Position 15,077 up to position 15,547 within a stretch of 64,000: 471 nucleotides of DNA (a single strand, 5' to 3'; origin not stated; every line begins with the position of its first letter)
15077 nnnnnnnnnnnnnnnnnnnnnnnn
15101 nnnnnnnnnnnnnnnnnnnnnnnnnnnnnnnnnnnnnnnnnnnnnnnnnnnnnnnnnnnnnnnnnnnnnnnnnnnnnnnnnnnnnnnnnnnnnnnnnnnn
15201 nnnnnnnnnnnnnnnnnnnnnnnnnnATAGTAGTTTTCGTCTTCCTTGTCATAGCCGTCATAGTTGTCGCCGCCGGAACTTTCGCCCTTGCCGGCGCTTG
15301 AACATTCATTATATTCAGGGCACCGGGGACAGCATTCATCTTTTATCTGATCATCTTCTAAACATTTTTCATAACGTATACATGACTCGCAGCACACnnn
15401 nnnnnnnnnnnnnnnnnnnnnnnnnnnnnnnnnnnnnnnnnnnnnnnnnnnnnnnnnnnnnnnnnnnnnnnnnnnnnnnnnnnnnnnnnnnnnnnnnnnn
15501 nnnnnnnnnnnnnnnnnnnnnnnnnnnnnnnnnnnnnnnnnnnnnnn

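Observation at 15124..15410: Unannotated 57-codon Cys-rich zinc-ribbon-like ORF with strong RBS and its own terminator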

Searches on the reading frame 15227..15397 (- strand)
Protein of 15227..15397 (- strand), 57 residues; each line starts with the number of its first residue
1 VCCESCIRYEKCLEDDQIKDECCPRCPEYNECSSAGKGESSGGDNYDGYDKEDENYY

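Call 4: search_protein_families(library=pfam, proteins=[window:15227-15397:-], max_evalue=1)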
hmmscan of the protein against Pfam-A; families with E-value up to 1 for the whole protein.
window:15227-15397:- (57 aa): 0 families

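Call 7: find_homologous_proteins(query=window:15227-15397:-, max_evalue=10)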
Query seq(57 aa) (57 aa): 2 proteins with E <= 10 among 2 candidates.
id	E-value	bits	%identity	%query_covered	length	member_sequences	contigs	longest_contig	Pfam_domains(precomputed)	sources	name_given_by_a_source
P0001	9.3e-31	122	100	100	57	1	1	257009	-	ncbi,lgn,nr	ncbi:MAG: hypothetical protein PHV77_01895 [Candidatus Omnitrophica bacterium]|nr:hypothetical prote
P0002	3.9e-16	76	67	100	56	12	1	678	-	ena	-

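Call 9: find_encoding_contigs(protein=P0002, flank=10000, max_places=10)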
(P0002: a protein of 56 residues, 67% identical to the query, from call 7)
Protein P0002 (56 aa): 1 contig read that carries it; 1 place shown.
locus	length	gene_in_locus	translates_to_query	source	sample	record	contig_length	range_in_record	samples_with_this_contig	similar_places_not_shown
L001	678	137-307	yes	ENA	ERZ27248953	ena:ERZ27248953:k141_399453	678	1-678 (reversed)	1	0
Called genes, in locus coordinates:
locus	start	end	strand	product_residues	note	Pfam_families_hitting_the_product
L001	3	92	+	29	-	?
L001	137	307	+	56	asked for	-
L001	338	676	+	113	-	?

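Call 12: list_cluster_members(proteins=[P0002, P0001])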
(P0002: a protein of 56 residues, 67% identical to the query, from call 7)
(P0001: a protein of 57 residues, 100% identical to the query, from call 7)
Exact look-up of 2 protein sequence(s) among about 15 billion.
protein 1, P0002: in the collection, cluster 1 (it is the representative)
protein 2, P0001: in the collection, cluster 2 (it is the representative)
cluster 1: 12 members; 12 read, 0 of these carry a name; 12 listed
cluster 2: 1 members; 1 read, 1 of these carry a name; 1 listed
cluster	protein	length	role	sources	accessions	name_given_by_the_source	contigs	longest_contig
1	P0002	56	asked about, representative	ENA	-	-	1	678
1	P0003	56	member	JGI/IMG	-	-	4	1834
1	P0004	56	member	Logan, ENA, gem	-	-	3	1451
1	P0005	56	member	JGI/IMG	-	-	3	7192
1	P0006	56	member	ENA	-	-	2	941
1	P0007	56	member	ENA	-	-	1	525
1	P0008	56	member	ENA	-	-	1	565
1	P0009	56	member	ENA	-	-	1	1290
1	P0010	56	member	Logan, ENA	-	-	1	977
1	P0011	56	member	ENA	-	-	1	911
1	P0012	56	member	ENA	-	-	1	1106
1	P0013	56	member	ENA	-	-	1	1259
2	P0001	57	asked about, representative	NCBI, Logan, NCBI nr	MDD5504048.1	MAG: hypothetical protein PHV77_01895 [Candidatus Omnitrophica bacterium] | hypothetical protein [Candidatus Omnitrophota bacterium]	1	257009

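Call 14: find_encoding_contigs(protein=P0005, flank=10000, max_places=10)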
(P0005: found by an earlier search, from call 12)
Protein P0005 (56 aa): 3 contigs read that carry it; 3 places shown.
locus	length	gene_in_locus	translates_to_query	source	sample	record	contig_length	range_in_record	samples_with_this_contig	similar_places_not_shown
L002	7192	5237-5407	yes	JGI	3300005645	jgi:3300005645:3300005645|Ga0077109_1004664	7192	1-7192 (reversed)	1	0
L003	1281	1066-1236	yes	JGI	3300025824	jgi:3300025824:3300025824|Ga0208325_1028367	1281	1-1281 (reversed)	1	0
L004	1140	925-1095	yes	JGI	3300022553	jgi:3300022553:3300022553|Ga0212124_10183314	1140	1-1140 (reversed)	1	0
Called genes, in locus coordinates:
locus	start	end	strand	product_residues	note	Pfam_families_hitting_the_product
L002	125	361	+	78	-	-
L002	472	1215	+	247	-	PF08032:SpoU_sub_bind, PF00588:SpoU_methylase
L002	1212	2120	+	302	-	PF13354:Beta-lactamase2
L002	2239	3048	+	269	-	-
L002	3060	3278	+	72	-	PF12844:HTH_19, PF13560:HTH_31, PF13443:HTH_26, PF01381:HTH_3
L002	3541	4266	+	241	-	PF12811:BaxI_1, PF01027:Bax1-I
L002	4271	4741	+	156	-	PF03449:GreA_GreB_N, PF01272:GreA_GreB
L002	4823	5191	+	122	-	PF18914:DUF5666 (weak)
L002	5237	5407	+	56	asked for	-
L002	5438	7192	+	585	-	?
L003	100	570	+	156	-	PF03449:GreA_GreB_N, PF01272:GreA_GreB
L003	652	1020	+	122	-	-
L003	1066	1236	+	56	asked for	-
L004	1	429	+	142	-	?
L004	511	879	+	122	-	-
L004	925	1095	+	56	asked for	-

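Call 18: find_related_loci(query=A1, collection=genome_contigs, flank=6000)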
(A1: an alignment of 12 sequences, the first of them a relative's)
Query A1 (57 aa) in genome_contigs; peptide patterns used: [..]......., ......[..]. (x = any residue, [..] = any of these).
49 stretches matched a pattern; 2 encode a relative of the query (tblastn E <= 1e-3); 2 distinct loci.
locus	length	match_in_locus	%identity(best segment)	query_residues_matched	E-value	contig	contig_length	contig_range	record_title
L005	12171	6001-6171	68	1-57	3e-23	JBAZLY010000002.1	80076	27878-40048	MAG: Candidatus Omnitrophota bacterium isolate SO_2017_LW4_28 scaffold_481_c1_LW137-91_2017, whole genome shotgun sequen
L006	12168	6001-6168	63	1-57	3e-19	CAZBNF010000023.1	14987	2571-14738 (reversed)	MAG TPA_asm: uncultured Planctomycetia bacterium isolate SRP178699_co1_432 genome assembly, contig: NODE_5150_length_149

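Call 19: find_related_loci(query=A1, collection=metagenome_contigs, flank=6000)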
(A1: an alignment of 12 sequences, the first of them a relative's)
Query A1 (57 aa) in metagenome_contigs; peptide patterns used: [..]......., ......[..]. (x = any residue, [..] = any of these).
46 stretches matched a pattern; 7 encode a relative of the query (tblastn E <= 1e-3); 7 distinct loci.
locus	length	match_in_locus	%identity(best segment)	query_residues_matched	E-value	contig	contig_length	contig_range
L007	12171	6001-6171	68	1-57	6e-23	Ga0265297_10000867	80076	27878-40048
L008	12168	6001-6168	65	1-57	6e-20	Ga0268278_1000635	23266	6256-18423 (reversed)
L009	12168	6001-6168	65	1-57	6e-20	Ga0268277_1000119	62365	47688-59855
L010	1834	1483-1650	65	1-57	5e-20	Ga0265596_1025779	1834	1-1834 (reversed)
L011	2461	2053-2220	61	1-57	7e-20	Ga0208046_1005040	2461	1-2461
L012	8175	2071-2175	69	4-38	9e-13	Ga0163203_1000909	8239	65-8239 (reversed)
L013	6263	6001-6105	69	4-38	9e-13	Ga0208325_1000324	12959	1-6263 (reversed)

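Call 21: search_protein_representatives(alignment_id=A1)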
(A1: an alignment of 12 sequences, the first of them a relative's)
Query: 12 sequences, 56 profile positions. Proteins with E-value up to 0.001 (for the whole library): 20; up to 1e-10: 1; up to 1e-30: 1. The best 20 are listed.
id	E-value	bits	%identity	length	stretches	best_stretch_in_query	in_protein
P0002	1.2e-32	127.9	-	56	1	1-56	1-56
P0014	6.4e-10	55.1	-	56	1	1-54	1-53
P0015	2.0e-09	53.5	-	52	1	1-47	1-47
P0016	1.2e-08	51.0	-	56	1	1-50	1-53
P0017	2.5e-08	50.0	-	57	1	1-45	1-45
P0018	1.9e-07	47.2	-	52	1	1-46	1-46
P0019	2.3e-07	46.9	-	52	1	1-47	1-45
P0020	1.5e-06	44.3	-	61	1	1-47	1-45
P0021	3.8e-06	43.0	-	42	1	1-38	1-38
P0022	1.6e-05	41.0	-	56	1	1-56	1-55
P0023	3.6e-05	39.9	-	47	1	1-40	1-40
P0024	4.0e-05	39.7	-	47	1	1-37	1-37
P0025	4.6e-05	39.5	-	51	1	1-45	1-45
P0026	7.1e-05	38.9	-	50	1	1-36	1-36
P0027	8.3e-05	38.7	-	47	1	1-44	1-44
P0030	4.1e-04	36.5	-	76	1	1-39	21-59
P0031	5.8e-04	36.0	-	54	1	1-34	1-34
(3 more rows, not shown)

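Call 22: search_protein_families(library=ncbifam, proteins=[P0001, P0002], max_evalue=10)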
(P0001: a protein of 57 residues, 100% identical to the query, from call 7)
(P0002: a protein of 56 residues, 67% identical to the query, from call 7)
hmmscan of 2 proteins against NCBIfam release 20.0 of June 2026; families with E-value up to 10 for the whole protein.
P0001 (57 aa): 0 families

P0002 (56 aa): 0 families

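Call 25: find_homologous_proteins(query=A2, max_evalue=0.01)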
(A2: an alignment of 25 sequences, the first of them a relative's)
Query A2 (25 sequences) (57 aa, profile of the alignment): 56 proteins with E <= 0.01 among 80 candidates.
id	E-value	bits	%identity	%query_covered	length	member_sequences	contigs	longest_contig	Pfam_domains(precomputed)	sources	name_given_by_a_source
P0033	4.4e-16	77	46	100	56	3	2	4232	-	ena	-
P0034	5.3e-16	76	47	100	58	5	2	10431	-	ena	-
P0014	8.9e-16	76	67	58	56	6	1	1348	-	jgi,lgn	-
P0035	1.1e-15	75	52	100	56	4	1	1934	-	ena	-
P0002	1.5e-15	75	67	100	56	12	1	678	-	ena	-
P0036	2.0e-15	74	46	100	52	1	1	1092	-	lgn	-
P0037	2.2e-15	74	46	98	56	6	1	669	-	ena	-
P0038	5.6e-15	73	60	61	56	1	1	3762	-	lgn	-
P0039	6.4e-15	73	46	91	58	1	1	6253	-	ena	-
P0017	7.4e-15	73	42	79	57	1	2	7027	-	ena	-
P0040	1.2e-14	72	44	100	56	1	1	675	-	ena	-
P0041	1.7e-14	71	46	81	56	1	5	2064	-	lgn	-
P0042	2.0e-14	71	54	61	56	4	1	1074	-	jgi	-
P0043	2.5e-14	71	46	93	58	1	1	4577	-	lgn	-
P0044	3.5e-14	70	46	93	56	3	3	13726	-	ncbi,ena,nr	ncbi:MAG: hypothetical protein H8D39_03570 [Candidatus Atribacteria bacterium]|nr:hypothetical prote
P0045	4.9e-14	70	40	100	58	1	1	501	-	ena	-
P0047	6.2e-14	70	47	82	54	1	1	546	-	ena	-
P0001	8.4e-14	69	100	100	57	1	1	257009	-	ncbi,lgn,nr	ncbi:MAG: hypothetical protein PHV77_01895 [Candidatus Omnitrophica bacterium]|nr:hypothetical prote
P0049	9.8e-14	69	62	68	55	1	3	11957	-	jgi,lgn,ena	-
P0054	1.3e-13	69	55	74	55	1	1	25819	-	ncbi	-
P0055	1.7e-13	68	55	88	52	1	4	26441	-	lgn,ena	-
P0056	1.7e-13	68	48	93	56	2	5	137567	-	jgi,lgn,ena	-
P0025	1.6e-12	65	40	75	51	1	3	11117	-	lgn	-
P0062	3.9e-12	64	54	95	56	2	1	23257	-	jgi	-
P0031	5.9e-12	63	47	56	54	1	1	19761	-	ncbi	ncbi:MAG: hypothetical protein ACUVUD_04550 [bacterium]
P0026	1.4e-11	62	39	95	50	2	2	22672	-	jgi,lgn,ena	-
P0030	2.4e-11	61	44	56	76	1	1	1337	-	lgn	-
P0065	5.8e-11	60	44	56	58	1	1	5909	-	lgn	-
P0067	1.8e-10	59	32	100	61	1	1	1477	-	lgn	-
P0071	1.9e-9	55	32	98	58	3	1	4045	-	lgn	-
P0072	2.0e-9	55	41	56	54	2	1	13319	-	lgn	-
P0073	3.7e-9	54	42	56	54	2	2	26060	-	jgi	-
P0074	2.0e-8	52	39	56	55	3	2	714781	-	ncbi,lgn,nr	ncbi:hypothetical protein HPY86_00270 [candidate division WOR-3 bacterium]|nr:hypothetical protein [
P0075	6.1e-8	50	36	72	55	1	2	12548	-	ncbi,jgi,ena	-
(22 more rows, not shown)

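Call 29: find_encoding_contigs(protein=P0074, flank=6000, max_places=2)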
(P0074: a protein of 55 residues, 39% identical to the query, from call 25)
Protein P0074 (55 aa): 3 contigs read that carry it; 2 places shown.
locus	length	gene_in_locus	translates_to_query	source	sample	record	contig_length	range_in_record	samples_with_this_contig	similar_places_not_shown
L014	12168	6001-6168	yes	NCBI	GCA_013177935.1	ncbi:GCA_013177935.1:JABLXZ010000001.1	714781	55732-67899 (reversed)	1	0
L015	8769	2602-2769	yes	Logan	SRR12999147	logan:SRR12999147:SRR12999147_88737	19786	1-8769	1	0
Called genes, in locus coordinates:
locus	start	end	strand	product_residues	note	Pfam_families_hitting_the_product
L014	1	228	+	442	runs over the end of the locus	-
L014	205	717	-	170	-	PF04140:ICMT (weak), PF04191:PEMT (weak)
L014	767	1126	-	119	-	-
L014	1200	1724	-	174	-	PF02620:YceD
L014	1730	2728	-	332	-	PF00493:MCM (weak), PF20030:bpMoxR, PF07726:AAA_3, PF07728:AAA_5, PF17863:AAA_lid_2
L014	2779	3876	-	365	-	PF01950:FBPase_3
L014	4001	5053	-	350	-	PF02684:LpxB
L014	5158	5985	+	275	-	PF00491:Arginase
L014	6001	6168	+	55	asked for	-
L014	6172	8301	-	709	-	PF07494:Reg_prop (faint)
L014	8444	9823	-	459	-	PF02397:Bac_transf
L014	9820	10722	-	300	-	PF00535:Glycos_transf_2, PF10111:Glyco_tranf_2_2, PF13641:Glyco_tranf_2_3, PF13506:Glyco_transf_21 (weak)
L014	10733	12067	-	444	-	PF02366:PMT, PF13231:PMT_2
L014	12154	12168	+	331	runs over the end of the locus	PF00579:tRNA-synt_1b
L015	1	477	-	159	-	?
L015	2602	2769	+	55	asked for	-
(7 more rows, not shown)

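Call 30: find_encoding_contigs(protein=P0056, flank=6000, max_places=2)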
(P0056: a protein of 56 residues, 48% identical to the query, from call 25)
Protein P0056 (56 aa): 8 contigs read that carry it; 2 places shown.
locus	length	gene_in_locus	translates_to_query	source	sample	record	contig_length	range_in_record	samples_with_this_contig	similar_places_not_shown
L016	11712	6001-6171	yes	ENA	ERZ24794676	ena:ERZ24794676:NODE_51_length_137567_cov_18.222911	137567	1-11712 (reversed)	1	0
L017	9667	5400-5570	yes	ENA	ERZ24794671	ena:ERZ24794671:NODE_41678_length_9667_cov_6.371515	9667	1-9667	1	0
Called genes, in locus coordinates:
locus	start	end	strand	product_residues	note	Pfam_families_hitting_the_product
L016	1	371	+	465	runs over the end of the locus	PF08245:Mur_ligase_M (weak), PF27239:FOL3_C, PF02875:Mur_ligase_C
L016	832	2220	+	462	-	PF10396:TrmE_N, PF12631:MnmE_helical, PF00350:Dynamin_N (faint), PF01926:MMR_HSR1, PF02421:FeoB_N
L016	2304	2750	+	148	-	PF02681:DUF212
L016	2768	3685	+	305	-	PF13174:TPR_6 (faint), PF13432:TPR_16 (weak), PF01476:LysM, PF03734:YkuD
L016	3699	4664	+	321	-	PF03255:ACCA, PF01039:Carboxyl_trans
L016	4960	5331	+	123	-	PF01022:HTH_5, PF12840:HTH_20 (weak)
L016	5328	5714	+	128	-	-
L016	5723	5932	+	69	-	-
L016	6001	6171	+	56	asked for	-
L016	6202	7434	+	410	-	-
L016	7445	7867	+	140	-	PF00782:DSPc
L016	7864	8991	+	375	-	-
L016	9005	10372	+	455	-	PF02878:PGM_PMM_I, PF02879:PGM_PMM_II, PF02880:PGM_PMM_III, PF00408:PGM_PMM_IV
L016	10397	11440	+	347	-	-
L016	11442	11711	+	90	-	?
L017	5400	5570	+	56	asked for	-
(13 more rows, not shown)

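Call 31: find_encoding_contigs(protein=P0054, flank=6000, max_places=2)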
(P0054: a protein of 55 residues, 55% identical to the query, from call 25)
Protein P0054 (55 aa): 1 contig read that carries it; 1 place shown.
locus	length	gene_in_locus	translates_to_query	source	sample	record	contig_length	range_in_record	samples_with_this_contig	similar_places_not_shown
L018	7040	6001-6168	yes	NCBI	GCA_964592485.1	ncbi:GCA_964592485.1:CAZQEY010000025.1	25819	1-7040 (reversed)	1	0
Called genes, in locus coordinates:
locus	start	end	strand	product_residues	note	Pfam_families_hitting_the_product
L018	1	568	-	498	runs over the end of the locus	PF02446:Glyco_hydro_77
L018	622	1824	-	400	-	PF13439:Glyco_transf_4, PF13579:Glyco_trans_4_4, PF20706:GT4-conflict (weak), PF00534:Glycos_transf_1, PF13692:Glyco_trans_1_4, PF13524:Glyco_trans_1_2 (weak)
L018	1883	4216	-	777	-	PF03636:Glyco_hydro_65N, PF03632:Glyco_hydro_65m, PF03633:Glyco_hydro_65C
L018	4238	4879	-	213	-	PF21088:MS_channel_1st, PF00924:MS_channel_2nd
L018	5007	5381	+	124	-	PF01022:HTH_5, PF12840:HTH_20 (weak)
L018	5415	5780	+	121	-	-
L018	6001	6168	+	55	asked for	-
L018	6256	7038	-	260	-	?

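Call 32: find_encoding_contigs(protein=P0055, flank=6000, max_places=2)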
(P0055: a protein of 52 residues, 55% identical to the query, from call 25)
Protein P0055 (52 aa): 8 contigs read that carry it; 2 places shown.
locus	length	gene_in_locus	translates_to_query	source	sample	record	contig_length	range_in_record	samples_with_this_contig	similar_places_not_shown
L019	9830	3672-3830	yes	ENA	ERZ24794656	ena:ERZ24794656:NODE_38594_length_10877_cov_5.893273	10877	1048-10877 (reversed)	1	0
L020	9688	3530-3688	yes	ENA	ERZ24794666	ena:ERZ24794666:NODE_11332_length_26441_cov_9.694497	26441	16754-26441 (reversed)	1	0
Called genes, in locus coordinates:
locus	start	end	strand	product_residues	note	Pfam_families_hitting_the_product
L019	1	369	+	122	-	?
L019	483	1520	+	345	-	-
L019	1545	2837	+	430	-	PF01071:GARS_A, PF02843:GARS_C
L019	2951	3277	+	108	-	PF12840:HTH_20, PF01022:HTH_5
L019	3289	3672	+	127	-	-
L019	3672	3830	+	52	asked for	-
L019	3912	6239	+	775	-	PF03636:Glyco_hydro_65N, PF03632:Glyco_hydro_65m, PF03633:Glyco_hydro_65C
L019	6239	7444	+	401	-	PF13439:Glyco_transf_4, PF13579:Glyco_trans_4_4, PF20706:GT4-conflict (faint), PF00534:Glycos_transf_1, PF13692:Glyco_trans_1_4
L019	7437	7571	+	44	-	-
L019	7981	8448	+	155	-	-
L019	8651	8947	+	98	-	PF13560:HTH_31 (weak), PF12844:HTH_19 (weak), PF13384:HTH_23 (weak), PF01381:HTH_3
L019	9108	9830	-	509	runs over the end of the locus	PF13541:ChlI, PF00158:Sigma54_activat (faint), PF01078:Mg_chelatase, PF07728:AAA_5 (faint), PF00493:MCM (weak), PF13335:Mg_chelatase_C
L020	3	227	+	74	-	?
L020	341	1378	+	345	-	-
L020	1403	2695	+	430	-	PF01071:GARS_A, PF02843:GARS_C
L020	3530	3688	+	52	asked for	-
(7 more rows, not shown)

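Call 33: find_encoding_contigs(protein=P0073, flank=6000, max_places=2)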
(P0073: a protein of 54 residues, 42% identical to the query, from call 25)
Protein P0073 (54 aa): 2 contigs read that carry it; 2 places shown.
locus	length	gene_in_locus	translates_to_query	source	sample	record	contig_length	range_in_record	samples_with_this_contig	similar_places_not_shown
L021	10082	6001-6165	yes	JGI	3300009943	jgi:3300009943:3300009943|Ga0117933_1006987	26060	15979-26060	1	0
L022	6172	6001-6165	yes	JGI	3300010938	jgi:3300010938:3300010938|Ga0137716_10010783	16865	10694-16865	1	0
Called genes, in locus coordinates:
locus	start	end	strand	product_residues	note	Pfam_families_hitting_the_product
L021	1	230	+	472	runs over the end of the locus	PF04055:Radical_SAM, PF13186:SPASM (weak)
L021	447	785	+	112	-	PF13146:TRL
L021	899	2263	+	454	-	PF02878:PGM_PMM_I, PF02879:PGM_PMM_II, PF02880:PGM_PMM_III, PF00408:PGM_PMM_IV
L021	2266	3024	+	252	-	PF01171:ATP_bind_3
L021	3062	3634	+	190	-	-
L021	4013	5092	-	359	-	PF02684:LpxB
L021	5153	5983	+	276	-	PF00491:Arginase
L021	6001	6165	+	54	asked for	-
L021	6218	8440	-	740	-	PF07494:Reg_prop (faint)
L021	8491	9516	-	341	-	PF00953:Glycos_transf_4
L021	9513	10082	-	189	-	PF13641:Glyco_tranf_2_3, PF13506:Glyco_transf_21, PF02709:Glyco_transf_7C (weak), PF13632:Glyco_trans_2_3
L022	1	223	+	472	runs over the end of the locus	PF04055:Radical_SAM, PF13186:SPASM (weak)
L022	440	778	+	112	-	PF13146:TRL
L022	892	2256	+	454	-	PF02878:PGM_PMM_I, PF02879:PGM_PMM_II, PF02880:PGM_PMM_III, PF00408:PGM_PMM_IV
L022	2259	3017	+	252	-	PF01171:ATP_bind_3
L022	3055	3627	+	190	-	-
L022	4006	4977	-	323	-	PF02684:LpxB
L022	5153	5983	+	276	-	PF00491:Arginase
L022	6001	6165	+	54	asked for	-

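Call 35: predict_structure(alignment_id=A3)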
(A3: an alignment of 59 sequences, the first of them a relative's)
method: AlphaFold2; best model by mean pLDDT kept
length: 57 residues; sequences in the alignment: 59
mean_pLDDT: 58.3   pTM: 0.27
mean pLDDT of the five models: 58.3, 57.9, 50.2, 49.8, 42.8
residues with pLDDT >= 90: 0; 70-90: 2; 50-70: 42; < 50: 13
segments of 3 or more residues with pLDDT < 50: 37-47
pLDDT, mean of each block of 10 residues (from residue 1): 64 65 66 54 47 52
secondary structure, 60 per line:
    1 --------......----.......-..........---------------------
elements in order: H9-14 H19-25 H27-36

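Call 39: search_solved_structures(query=A3, max_evalue=10, show_alignments=3)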
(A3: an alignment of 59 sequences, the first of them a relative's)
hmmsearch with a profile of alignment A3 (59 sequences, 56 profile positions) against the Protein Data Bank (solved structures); distinct sequences matched with E-value up to 10: 0.
